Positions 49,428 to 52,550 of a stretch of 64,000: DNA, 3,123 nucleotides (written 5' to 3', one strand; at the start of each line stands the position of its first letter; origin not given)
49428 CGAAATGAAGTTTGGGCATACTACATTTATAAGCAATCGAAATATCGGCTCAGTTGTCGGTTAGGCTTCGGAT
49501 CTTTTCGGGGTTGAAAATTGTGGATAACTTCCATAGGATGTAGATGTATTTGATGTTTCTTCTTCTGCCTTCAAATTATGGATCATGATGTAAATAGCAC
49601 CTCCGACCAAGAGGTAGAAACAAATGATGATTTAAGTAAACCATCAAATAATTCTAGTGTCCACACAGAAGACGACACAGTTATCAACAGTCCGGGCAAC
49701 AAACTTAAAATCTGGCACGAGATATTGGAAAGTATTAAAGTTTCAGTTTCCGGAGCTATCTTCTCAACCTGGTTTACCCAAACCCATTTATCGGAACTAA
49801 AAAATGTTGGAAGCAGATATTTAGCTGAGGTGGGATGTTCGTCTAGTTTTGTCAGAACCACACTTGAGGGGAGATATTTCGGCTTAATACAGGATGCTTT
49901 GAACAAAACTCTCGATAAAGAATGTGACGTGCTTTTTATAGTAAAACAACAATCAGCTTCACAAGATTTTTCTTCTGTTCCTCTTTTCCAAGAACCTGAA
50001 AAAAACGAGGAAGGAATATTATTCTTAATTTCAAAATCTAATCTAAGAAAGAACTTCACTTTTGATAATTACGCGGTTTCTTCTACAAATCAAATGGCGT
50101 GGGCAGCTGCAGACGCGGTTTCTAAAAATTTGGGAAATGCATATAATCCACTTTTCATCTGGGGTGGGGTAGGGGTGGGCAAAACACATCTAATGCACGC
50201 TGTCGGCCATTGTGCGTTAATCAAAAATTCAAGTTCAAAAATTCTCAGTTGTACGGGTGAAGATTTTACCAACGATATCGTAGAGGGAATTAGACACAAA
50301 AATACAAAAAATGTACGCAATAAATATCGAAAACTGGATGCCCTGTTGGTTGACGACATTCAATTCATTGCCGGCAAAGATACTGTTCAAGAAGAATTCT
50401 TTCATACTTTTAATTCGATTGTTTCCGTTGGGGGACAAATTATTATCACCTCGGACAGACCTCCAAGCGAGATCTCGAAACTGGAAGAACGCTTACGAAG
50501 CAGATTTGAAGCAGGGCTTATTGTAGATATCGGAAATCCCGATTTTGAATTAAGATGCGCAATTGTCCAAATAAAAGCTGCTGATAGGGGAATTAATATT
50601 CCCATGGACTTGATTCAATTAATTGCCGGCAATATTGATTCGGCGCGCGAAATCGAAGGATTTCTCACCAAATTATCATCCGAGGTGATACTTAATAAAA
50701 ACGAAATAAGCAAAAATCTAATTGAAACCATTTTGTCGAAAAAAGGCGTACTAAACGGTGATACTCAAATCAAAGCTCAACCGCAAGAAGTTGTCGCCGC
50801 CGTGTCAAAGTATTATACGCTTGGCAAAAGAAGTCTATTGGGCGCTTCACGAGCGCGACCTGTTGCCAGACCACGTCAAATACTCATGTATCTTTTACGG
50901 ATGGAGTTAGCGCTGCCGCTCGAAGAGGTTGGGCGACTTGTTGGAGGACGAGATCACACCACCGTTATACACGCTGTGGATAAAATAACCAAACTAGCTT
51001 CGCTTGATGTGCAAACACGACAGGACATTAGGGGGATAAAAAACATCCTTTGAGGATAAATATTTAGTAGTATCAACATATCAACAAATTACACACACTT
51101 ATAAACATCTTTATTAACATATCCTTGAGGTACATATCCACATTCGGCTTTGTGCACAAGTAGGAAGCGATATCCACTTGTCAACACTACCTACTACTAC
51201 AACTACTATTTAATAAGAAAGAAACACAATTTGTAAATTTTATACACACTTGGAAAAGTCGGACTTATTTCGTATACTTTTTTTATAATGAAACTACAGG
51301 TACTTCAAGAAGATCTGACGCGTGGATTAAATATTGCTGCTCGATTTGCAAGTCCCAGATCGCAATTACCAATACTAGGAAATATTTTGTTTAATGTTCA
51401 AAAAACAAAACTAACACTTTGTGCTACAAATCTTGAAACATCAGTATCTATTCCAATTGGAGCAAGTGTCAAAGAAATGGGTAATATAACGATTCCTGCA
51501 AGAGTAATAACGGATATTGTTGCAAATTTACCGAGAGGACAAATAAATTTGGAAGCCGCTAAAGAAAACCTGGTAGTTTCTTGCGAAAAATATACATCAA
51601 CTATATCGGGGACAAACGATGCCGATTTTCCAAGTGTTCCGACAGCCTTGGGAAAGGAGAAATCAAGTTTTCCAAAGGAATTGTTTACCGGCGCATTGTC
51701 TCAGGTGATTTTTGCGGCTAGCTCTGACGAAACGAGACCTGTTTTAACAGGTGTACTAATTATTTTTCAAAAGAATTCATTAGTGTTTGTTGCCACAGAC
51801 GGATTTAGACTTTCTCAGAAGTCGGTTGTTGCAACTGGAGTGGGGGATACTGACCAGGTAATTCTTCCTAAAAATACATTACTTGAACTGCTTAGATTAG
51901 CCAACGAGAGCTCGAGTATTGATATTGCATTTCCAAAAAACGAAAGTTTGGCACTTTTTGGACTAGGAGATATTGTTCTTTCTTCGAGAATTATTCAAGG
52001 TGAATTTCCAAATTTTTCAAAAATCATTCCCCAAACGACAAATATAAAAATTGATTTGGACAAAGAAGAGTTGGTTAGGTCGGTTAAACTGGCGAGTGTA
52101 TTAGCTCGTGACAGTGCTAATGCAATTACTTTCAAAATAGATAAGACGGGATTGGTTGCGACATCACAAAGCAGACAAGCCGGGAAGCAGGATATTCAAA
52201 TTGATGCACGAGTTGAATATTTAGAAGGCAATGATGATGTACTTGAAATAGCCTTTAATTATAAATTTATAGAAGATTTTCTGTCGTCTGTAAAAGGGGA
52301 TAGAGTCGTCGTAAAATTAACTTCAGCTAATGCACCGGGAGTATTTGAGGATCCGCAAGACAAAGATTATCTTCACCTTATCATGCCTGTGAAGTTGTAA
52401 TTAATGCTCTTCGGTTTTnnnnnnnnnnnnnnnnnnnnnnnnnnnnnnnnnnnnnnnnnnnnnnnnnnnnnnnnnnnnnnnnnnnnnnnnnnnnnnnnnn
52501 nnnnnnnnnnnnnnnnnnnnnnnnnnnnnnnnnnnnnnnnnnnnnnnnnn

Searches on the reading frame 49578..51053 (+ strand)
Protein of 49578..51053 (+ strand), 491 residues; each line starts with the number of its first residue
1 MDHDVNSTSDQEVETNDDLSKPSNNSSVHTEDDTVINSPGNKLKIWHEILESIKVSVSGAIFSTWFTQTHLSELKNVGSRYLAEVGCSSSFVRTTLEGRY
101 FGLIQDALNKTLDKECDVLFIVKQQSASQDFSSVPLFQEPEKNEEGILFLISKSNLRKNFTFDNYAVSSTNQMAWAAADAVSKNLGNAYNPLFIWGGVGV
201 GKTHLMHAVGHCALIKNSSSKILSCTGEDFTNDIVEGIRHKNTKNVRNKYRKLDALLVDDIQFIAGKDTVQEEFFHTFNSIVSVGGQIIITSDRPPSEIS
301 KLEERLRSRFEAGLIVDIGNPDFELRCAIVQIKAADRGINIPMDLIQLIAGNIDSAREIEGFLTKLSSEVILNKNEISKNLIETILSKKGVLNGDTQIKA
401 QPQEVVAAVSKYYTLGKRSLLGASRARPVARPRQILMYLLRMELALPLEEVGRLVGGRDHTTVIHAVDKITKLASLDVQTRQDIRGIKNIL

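Call 43: search_protein_families(library=pfam, proteins=[window:49578-51053:+])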
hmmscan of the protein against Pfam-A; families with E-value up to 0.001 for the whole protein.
window:49578-51053:+ (491 aa): 6 families
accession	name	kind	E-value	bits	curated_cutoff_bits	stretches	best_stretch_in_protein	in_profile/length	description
PF00308.24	Bac_DnaA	-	2.2e-60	203.9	23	1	156-317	1-162/162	Bacterial DnaA ATPAse domain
PF08299.17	Bac_DnaA_C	-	2.2e-21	76.1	31.5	1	403-470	2-69/69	Bacterial dnaA protein helix-turn-helix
PF11638.13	DnaA_N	-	1.1e-07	31.9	24.6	1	45-109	3-64/65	DnaA N-terminal domain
PF01695.23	IstB_IS21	-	1.9e-05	24.7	24.1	1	190-296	93-196/238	IstB-like ATP binding protein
PF00004.35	AAA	-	6.9e-05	23.8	21.2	1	193-312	2-125/131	ATPase family associated with various cellular activities (AAA)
PF03969.22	AFG1_ATPase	-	0.00086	18.8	27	0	185-208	57-80/361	AFG1-like ATPase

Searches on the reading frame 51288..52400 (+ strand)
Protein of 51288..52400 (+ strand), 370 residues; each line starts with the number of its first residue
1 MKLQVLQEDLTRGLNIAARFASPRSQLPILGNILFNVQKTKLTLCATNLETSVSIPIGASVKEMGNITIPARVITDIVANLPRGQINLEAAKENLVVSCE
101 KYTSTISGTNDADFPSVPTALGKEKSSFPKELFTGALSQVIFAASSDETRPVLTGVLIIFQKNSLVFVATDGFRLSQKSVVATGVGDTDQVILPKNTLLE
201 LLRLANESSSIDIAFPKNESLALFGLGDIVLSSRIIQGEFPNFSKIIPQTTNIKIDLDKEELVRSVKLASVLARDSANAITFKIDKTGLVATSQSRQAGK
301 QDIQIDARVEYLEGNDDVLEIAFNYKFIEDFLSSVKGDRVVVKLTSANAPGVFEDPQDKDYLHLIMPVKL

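Call 43: search_protein_families(library=pfam, proteins=[window:51288-52400:+])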
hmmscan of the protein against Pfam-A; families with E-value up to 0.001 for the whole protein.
window:51288-52400:+ (370 aa): 3 families
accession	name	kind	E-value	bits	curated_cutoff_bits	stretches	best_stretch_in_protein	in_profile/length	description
PF02767.21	DNA_pol3_beta_2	-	3.3e-26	92.3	27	1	129-242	3-116/116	DNA polymerase III beta subunit, central domain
PF00712.24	DNA_pol3_beta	-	3.5e-25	88.9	24.4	2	1-117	1-119/120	DNA polymerase III beta subunit, N-terminal domain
PF02768.20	DNA_pol3_beta_3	-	2.6e-17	63.2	27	1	245-368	2-120/121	DNA polymerase III beta subunit, C-terminal domain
